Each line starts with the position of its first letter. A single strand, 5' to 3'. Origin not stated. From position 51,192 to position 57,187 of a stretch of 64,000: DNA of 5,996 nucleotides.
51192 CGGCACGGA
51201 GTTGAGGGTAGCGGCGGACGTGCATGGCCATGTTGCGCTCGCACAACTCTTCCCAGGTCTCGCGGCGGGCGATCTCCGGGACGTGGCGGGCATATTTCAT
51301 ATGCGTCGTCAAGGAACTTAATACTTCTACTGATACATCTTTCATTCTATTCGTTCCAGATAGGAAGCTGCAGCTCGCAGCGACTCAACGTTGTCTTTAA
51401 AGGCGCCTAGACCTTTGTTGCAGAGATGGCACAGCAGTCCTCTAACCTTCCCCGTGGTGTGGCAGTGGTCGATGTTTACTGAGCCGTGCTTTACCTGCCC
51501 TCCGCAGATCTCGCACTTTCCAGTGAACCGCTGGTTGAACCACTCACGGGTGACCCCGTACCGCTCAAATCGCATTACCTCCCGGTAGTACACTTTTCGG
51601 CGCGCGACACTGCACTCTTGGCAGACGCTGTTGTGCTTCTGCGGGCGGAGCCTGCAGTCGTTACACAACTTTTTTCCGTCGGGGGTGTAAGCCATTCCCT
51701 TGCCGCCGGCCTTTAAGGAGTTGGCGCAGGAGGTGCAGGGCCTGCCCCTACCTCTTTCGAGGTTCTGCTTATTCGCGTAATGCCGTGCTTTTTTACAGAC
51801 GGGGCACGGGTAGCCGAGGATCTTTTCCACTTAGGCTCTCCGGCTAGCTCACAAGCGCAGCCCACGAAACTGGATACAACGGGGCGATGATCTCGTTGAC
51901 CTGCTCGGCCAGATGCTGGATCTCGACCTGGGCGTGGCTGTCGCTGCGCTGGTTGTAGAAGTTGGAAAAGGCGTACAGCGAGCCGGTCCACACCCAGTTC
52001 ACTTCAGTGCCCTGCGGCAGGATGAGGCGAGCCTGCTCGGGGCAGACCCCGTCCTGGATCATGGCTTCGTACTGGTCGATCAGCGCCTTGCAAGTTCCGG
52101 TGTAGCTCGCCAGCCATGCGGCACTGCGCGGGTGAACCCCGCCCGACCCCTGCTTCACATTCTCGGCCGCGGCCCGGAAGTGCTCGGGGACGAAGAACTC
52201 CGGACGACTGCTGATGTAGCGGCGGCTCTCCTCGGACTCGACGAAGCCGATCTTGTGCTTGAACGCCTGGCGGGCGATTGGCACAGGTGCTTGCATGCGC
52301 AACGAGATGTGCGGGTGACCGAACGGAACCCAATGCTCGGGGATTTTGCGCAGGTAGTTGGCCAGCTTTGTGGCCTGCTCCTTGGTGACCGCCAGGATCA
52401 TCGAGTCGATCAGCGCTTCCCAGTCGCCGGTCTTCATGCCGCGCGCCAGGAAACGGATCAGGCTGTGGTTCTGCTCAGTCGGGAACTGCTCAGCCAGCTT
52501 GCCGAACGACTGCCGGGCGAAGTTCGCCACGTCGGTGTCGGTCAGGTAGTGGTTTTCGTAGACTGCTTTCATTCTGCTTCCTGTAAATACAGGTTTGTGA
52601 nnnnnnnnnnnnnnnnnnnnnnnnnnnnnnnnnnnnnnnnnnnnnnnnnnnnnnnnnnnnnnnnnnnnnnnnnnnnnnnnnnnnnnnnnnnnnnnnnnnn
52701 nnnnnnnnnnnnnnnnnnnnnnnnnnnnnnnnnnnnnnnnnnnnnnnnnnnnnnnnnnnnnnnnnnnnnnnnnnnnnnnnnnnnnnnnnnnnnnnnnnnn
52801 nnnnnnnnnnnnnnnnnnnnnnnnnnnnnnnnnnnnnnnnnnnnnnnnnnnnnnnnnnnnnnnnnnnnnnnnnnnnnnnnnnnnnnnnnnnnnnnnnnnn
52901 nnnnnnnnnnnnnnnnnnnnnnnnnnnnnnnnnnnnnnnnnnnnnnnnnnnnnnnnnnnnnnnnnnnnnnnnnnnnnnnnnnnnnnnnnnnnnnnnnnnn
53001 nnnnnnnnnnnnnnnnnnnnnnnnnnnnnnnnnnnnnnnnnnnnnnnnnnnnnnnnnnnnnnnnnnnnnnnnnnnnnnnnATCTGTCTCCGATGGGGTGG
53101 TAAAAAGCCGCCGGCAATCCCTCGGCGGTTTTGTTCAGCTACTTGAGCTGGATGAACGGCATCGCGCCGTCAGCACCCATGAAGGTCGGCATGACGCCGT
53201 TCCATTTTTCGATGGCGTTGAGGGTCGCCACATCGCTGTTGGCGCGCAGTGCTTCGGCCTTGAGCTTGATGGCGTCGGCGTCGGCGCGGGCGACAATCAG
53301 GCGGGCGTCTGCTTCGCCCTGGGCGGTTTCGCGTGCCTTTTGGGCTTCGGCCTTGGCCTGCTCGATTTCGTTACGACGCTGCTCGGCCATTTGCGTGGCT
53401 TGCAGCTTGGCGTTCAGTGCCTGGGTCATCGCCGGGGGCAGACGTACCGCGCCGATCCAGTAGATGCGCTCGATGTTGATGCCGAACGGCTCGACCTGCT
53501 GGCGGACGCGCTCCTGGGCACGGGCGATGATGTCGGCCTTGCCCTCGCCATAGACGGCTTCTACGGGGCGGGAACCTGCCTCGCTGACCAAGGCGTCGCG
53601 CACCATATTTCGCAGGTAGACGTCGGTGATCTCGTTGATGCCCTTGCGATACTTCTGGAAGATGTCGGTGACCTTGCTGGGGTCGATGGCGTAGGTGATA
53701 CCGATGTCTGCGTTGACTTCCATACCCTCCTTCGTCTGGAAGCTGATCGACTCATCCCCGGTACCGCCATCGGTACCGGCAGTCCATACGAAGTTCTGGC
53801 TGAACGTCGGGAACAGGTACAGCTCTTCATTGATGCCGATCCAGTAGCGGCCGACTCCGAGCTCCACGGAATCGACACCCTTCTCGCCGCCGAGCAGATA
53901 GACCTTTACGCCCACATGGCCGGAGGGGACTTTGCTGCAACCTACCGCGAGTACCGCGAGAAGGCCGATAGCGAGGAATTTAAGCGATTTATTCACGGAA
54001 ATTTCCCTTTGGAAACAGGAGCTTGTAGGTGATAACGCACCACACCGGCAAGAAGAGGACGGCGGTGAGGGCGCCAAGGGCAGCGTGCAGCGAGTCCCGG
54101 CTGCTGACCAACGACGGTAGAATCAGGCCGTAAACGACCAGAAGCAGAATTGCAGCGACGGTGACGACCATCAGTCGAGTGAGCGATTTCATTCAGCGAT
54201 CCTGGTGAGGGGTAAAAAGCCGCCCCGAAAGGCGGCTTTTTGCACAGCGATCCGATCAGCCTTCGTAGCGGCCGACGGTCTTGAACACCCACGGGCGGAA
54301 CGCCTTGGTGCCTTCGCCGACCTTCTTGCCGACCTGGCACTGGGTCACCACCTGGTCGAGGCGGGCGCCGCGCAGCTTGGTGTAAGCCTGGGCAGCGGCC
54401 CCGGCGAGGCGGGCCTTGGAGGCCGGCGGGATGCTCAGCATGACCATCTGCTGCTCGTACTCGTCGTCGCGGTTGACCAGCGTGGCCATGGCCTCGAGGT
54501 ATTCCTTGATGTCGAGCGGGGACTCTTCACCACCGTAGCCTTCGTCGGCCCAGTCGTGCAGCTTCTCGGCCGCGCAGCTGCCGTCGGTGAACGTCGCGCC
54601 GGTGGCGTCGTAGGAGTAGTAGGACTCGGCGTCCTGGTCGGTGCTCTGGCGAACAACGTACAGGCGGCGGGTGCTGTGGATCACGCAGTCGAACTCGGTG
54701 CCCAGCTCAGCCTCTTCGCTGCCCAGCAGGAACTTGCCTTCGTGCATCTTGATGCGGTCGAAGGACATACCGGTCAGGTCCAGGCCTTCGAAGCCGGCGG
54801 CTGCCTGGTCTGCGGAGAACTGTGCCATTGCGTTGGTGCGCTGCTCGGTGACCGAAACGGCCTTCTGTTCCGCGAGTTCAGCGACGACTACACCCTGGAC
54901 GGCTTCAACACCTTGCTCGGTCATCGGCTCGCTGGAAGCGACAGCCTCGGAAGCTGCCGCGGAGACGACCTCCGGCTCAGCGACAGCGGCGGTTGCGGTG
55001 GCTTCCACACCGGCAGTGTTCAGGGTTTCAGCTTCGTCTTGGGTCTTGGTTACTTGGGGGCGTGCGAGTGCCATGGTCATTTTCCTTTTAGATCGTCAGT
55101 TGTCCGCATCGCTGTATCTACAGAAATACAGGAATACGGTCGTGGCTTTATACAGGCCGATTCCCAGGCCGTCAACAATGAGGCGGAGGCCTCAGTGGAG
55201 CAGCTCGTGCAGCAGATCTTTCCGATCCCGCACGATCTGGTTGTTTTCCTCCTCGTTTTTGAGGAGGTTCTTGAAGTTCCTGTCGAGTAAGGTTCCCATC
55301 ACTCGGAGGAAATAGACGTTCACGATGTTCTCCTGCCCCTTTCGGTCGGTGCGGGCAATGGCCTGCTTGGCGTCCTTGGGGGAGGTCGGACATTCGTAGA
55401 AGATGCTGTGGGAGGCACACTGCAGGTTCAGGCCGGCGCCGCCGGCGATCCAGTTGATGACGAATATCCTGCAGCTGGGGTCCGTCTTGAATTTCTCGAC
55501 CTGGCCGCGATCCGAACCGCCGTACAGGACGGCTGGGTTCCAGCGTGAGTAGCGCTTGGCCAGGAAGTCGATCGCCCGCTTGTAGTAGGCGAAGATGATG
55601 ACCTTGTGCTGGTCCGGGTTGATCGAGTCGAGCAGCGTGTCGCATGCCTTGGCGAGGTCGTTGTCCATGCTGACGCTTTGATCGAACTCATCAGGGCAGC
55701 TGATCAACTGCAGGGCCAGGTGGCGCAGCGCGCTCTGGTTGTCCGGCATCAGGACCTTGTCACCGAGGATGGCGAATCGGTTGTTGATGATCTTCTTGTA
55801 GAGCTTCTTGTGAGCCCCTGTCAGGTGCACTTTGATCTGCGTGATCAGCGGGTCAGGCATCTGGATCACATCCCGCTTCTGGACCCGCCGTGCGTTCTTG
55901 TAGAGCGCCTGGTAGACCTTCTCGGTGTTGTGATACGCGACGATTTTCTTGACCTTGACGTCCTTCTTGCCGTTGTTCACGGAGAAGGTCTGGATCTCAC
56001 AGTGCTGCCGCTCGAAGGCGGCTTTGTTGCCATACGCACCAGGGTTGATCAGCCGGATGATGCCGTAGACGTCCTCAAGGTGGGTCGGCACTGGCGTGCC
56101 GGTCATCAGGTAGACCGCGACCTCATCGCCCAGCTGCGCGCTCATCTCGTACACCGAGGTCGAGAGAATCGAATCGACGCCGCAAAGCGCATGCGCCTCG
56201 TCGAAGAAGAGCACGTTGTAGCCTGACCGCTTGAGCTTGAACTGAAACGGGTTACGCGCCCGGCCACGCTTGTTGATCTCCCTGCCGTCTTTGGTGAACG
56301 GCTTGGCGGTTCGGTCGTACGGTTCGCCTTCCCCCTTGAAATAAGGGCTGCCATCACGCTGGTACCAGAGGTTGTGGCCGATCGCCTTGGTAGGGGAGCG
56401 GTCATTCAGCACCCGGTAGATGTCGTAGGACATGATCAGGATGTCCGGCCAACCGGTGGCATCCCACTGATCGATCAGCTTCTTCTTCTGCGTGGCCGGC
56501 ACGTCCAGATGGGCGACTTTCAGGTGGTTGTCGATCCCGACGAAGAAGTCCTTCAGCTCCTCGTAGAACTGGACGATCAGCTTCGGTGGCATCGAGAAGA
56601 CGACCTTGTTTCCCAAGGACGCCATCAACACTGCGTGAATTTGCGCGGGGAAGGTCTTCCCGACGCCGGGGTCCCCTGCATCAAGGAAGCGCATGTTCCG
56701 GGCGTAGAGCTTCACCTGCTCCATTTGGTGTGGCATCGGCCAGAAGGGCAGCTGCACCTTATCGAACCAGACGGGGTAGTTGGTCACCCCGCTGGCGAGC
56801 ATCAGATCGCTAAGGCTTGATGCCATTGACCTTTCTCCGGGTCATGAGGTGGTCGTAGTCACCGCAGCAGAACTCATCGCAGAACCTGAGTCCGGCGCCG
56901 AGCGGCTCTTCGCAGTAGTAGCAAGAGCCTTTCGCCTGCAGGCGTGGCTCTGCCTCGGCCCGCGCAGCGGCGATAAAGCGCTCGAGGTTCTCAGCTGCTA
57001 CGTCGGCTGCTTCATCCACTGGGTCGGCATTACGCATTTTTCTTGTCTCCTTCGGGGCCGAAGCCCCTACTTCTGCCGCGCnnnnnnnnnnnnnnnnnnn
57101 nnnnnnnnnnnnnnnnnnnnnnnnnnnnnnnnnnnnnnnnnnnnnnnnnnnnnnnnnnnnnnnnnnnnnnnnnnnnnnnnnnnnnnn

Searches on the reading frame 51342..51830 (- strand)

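Call 75: search_protein_families(library=pfam, proteins=[window:51342-51830:-], max_evalue=0.01)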
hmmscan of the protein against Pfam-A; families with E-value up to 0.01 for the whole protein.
window:51342-51830:- (162 aa): 2 families
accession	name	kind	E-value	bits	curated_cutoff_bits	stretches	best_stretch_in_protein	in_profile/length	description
PF02945.21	Endonuclease_7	-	1.7e-18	66.8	23.6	1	98-159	18-81/82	Recombination endonuclease VII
PF00320.33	GATA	-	0.0024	17.9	26.8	1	50-67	16-34/36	GATA zinc finger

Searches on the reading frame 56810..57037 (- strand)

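Call 46: search_protein_families(library=phrogs, proteins=[window:56810-57037:-], max_evalue=0.01)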
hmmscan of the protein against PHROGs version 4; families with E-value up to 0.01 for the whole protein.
window:56810-57037:- (75 aa): 1 family
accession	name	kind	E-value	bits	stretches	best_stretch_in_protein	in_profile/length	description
phrog_54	-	other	7.6e-07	30.3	1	4-62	2-65/75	DksA-like zinc-finger protein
